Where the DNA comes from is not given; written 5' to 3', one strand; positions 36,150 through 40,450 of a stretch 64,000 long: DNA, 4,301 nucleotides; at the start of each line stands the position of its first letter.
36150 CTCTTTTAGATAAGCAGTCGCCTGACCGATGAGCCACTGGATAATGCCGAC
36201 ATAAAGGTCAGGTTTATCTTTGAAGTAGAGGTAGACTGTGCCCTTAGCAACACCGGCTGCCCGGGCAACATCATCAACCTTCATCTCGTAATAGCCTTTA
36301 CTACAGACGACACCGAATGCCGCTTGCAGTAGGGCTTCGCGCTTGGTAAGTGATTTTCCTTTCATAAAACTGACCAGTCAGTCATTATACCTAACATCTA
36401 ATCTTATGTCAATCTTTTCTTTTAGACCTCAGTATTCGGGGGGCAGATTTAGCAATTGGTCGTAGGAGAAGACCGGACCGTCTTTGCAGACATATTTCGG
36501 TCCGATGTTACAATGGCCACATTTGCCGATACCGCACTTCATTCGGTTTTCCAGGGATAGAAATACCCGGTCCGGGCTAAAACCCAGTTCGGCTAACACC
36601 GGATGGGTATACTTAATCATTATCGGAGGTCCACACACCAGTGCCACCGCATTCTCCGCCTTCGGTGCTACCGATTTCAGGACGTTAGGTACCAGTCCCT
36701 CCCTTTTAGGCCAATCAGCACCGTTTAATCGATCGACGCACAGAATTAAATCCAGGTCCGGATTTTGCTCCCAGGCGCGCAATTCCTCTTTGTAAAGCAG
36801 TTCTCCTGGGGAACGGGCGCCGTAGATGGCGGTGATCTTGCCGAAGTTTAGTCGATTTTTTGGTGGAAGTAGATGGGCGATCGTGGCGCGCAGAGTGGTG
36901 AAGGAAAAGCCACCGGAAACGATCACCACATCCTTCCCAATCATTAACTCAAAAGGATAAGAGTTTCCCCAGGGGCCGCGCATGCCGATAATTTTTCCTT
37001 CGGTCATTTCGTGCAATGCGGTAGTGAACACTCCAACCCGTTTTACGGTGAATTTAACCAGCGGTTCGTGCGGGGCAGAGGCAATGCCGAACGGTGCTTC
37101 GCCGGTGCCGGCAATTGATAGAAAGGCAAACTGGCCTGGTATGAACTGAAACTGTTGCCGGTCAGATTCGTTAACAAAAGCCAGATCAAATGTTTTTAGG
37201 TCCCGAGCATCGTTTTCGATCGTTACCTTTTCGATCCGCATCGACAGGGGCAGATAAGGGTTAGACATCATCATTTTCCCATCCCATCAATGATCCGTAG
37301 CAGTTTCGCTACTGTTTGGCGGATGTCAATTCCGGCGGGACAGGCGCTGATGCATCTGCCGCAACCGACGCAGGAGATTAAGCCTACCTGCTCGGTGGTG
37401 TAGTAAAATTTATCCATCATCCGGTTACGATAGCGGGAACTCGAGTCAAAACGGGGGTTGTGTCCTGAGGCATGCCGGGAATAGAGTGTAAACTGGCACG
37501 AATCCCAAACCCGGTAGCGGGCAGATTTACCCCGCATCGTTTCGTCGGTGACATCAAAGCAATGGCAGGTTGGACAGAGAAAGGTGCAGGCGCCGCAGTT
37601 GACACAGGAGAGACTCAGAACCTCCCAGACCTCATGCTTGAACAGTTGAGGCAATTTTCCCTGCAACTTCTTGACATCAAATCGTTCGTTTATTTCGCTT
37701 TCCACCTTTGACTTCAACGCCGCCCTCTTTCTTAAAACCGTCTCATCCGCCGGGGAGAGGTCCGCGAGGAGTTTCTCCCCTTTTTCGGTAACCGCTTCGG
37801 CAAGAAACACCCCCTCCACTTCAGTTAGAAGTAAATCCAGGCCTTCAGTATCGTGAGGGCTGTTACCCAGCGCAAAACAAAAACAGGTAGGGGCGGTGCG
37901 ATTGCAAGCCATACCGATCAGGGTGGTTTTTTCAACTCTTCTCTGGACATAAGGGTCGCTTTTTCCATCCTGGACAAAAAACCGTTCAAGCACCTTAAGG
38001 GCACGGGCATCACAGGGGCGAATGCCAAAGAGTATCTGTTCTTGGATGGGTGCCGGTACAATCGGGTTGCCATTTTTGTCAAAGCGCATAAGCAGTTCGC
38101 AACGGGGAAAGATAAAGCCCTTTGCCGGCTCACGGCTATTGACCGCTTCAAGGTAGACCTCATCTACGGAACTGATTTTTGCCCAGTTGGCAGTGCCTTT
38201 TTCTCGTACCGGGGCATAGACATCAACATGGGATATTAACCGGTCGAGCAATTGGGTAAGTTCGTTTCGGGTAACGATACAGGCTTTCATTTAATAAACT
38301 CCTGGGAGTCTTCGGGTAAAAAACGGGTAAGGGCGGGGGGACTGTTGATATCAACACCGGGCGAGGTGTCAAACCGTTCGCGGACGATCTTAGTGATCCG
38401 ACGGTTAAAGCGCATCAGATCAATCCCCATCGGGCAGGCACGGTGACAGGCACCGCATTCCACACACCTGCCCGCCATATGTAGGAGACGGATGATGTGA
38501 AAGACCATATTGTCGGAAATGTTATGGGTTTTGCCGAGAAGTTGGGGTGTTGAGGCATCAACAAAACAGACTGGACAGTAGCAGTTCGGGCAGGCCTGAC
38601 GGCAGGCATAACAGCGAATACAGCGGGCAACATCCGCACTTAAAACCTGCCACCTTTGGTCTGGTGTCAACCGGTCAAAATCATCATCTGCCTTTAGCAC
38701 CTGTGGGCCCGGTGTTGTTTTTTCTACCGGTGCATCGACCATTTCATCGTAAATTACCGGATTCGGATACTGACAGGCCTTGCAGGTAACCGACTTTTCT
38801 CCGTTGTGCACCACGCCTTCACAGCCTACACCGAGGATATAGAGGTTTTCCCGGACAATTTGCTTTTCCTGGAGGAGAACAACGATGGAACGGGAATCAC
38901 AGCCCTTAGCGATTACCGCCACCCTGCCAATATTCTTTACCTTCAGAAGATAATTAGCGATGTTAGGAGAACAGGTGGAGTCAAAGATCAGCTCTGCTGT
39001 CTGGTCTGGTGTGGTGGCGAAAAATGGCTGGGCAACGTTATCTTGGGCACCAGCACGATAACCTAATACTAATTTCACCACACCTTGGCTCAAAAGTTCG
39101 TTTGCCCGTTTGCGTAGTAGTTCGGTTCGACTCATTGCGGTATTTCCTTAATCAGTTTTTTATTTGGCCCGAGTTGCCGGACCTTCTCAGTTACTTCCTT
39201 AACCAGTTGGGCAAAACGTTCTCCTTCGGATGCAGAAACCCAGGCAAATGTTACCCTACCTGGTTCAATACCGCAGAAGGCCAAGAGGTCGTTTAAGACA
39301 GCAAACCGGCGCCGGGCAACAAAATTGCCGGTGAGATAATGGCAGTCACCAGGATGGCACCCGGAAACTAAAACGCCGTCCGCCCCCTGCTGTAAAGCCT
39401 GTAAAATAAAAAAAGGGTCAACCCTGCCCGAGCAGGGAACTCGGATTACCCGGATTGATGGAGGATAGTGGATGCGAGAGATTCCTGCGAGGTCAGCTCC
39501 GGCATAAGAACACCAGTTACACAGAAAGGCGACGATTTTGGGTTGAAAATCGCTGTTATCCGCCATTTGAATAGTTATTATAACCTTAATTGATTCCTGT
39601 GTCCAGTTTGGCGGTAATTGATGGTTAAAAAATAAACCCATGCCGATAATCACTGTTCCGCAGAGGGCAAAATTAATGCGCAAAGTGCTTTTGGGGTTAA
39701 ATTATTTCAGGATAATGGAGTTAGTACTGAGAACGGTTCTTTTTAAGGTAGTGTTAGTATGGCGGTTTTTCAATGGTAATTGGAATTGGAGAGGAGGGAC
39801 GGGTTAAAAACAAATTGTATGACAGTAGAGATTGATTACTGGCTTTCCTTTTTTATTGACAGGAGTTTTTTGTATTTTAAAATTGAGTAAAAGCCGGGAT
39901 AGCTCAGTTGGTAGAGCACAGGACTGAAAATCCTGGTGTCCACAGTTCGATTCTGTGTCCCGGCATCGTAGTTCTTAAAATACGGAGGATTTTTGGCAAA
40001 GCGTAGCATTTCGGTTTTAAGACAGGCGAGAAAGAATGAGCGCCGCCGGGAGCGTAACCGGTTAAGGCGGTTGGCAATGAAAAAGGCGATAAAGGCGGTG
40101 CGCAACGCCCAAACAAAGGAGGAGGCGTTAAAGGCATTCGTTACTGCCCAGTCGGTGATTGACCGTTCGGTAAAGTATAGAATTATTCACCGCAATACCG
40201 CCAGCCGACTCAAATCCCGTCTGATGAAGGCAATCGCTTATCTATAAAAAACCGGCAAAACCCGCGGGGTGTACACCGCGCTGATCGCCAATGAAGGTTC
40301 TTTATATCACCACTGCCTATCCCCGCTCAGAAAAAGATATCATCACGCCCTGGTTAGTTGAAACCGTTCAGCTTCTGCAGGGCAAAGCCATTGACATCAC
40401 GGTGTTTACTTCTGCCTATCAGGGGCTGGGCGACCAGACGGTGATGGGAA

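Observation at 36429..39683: Hydrogenase-less sulfhydrogenase-like module: MvhD + 2x[4Fe-4S] protein + HydB-like + HydG-like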

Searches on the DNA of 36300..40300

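Call 66: search_rna_families(source=window, start=36300, end=40300, threshold=evalue, max_evalue=0.1)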
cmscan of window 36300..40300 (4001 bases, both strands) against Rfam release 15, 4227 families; matches with E-value up to 0.1: 1.
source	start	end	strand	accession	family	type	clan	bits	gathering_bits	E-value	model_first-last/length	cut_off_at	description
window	39893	39965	+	RF00005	tRNA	Gene; tRNA;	CL00001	72.9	29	3.1e-15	1-71/71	no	tRNA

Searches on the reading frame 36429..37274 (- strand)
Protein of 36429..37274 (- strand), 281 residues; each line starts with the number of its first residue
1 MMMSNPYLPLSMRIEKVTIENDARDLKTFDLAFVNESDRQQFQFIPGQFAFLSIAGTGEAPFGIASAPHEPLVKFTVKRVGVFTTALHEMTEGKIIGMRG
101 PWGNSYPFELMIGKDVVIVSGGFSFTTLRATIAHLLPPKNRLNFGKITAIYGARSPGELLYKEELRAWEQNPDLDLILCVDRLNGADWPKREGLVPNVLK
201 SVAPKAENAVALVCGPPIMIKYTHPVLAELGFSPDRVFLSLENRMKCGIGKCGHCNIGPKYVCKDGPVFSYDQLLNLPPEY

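Call 4: search_protein_families(library=pfam, proteins=[window:36429-37274:-], max_evalue=0.01)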
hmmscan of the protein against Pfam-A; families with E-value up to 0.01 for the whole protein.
window:36429-37274:- (281 aa): 3 families
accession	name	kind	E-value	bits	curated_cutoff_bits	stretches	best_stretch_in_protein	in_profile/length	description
PF10418.14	DHODB_Fe-S_bind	-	1e-12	48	23.9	1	242-274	1-40/41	Iron-sulfur cluster binding domain of dihydroorotate dehydrogenase B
PF00175.26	NAD_binding_1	-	3.1e-11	44.3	22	1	119-223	2-107/109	Oxidoreductase NAD-binding domain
PF00970.30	FAD_binding_6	-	0.001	19.8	21.1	1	24-105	12-97/99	Oxidoreductase FAD-binding domain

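Call 5: search_protein_families(library=ncbifam, proteins=[window:36429-37274:-], max_evalue=0.001)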
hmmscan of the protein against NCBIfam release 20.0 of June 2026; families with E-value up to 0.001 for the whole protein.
window:36429-37274:- (281 aa): 22 families
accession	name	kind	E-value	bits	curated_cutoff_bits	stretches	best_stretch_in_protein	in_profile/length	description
NF006220.0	PRK08345.1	subfamily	1.7e-63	214.6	395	1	1-275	2-288/294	cytochrome-c3 hydrogenase subunit gamma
NF040830.1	sulfhyd_ShyC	equivalog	1.8e-53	181.6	600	1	5-274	2-281/288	NAD(P)-dependent hydrogenase/sulfhydrogenase 2 subunit gamma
TIGR02911.1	sulfite_red_B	equivalog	9e-52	175.7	288.6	1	40-272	27-254/261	anaerobic sulfite reductase subunit AsrB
NF040835.1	sulfhyd_HydG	equivalog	3.3e-50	171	650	1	4-278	12-288/292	NADPH-dependent hydrogenase/sulfhydrogenase 1 subunit gamma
NF000796.0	PRK00054.1-1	equivalog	7e-43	146.7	224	1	19-276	11-237/254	dihydroorotate dehydrogenase electron transfer subunit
NF000798.0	PRK00054.1-3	equivalog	2.3e-19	70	219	1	40-273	27-241/244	dihydroorotate dehydrogenase electron transfer subunit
NF004862.0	PRK06222.1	subfamily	1.8e-18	67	220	1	44-270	28-244/281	sulfide/dihydroorotate dehydrogenase-like FAD/NAD-binding protein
NF000799.0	PRK00054.1-4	equivalog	1.6e-15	56.9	314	1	46-273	35-255/258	dihydroorotate dehydrogenase electron transfer subunit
NF009414.0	PRK12778.1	equivalog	2e-15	56.1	1103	1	45-272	29-246/752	bifunctional dihydroorotate dehydrogenase B NAD binding subunit/NADPH-dependent glutamate synthase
NF058606.1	GlBtMonoRdsGbcB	equivalog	2.2e-14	53.2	500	1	18-234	20-239/362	glycine betaine monooxygenase reductase subunit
NF040810.1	BenC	equivalog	4.7e-14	52.3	430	1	29-237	120-325/333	benzoate 1,2-dioxygenase electron transfer component BenC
NF045803.1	MethMoxFADbindMmoC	equivalog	3.9e-13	48.9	500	1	35-239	131-337/343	aromatic/alkene monooxygenase hydroxylase FAD-binding subunit MmoC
NF000797.0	PRK00054.1-2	equivalog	1.1e-12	47.8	270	1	77-271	78-262/267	dihydroorotate dehydrogenase electron transfer subunit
NF008822.0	PRK11872.1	equivalog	5.6e-11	42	402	1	34-236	127-329/341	anthranilate 1,2-dioxygenase electron transfer component AntC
TIGR01941.1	nqrF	equivalog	7.9e-11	41.5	295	1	66-239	229-400/405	NADH:ubiquinone reductase (Na(+)-transporting) subunit F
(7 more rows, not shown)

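Call 7: search_solved_structures(query=window:36429-37274:-, max_evalue=0.001, show_alignments=1)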
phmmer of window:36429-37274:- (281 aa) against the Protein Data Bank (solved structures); distinct sequences matched with E-value up to 0.001: 21.
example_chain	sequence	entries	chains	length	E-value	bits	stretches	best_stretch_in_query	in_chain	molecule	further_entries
9nez_C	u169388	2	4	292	3e-50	174.6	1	4-278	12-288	Sulfhydrogenase 1 subunit gamma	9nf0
4ylf_A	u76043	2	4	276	1.1e-12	51.4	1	42-272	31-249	Dihydroorotate dehydrogenase B (NAD(+)), electron transfer subunit homolog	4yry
5ksw_B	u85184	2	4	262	1.4e-11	47.8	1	36-275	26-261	Dihydroorotate dehydrogenase B (NAD(+)), electron transfer subunit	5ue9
7qty_A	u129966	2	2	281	2.4e-09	40.4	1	80-239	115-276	Na(+)-translocating NADH-quinone reductase subunit F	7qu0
1ep1_B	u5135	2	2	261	2.5e-09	40.3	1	44-274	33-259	DIHYDROOROTATE DEHYDROGENASE B (PYRK SUBUNIT)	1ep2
1ep3_B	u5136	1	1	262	2.6e-09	40.3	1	44-274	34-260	DIHYDROOROTATE DEHYDROGENASE B (PYRK SUBUNIT)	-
7rom_A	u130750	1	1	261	2.9e-07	33.5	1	81-243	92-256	NADH-cytochrome b5 reductase 1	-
7qu3_A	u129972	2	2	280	8.2e-07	32.1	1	88-239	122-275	Na(+)-translocating NADH-quinone reductase subunit F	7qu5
1tvc_A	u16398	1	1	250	8.5e-07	32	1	38-239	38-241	METHANE MONOOXYGENASE COMPONENT C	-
2r6h_A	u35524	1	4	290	1.8e-06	31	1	80-238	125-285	NADH:ubiquinone oxidoreductase, Na translocating, F subunit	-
2eix_A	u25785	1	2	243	4.9e-05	26.2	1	81-239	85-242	NADH-cytochrome b5 reductase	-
1a8p_A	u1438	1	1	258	0.0001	25.2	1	40-164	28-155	NADPH:FERREDOXIN OXIDOREDUCTASE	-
1cnf_A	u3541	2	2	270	0.00017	24.5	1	81-228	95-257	NITRATE REDUCTASE | NADH-DEPENDENT NITRATE REDUCTASE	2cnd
5yly_A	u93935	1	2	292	0.00019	24.3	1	114-234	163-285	Nitrate reductase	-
2qdx_A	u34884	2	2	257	0.00024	24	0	41-163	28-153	Ferredoxin reductase | Ferredoxin--NADP+ reductase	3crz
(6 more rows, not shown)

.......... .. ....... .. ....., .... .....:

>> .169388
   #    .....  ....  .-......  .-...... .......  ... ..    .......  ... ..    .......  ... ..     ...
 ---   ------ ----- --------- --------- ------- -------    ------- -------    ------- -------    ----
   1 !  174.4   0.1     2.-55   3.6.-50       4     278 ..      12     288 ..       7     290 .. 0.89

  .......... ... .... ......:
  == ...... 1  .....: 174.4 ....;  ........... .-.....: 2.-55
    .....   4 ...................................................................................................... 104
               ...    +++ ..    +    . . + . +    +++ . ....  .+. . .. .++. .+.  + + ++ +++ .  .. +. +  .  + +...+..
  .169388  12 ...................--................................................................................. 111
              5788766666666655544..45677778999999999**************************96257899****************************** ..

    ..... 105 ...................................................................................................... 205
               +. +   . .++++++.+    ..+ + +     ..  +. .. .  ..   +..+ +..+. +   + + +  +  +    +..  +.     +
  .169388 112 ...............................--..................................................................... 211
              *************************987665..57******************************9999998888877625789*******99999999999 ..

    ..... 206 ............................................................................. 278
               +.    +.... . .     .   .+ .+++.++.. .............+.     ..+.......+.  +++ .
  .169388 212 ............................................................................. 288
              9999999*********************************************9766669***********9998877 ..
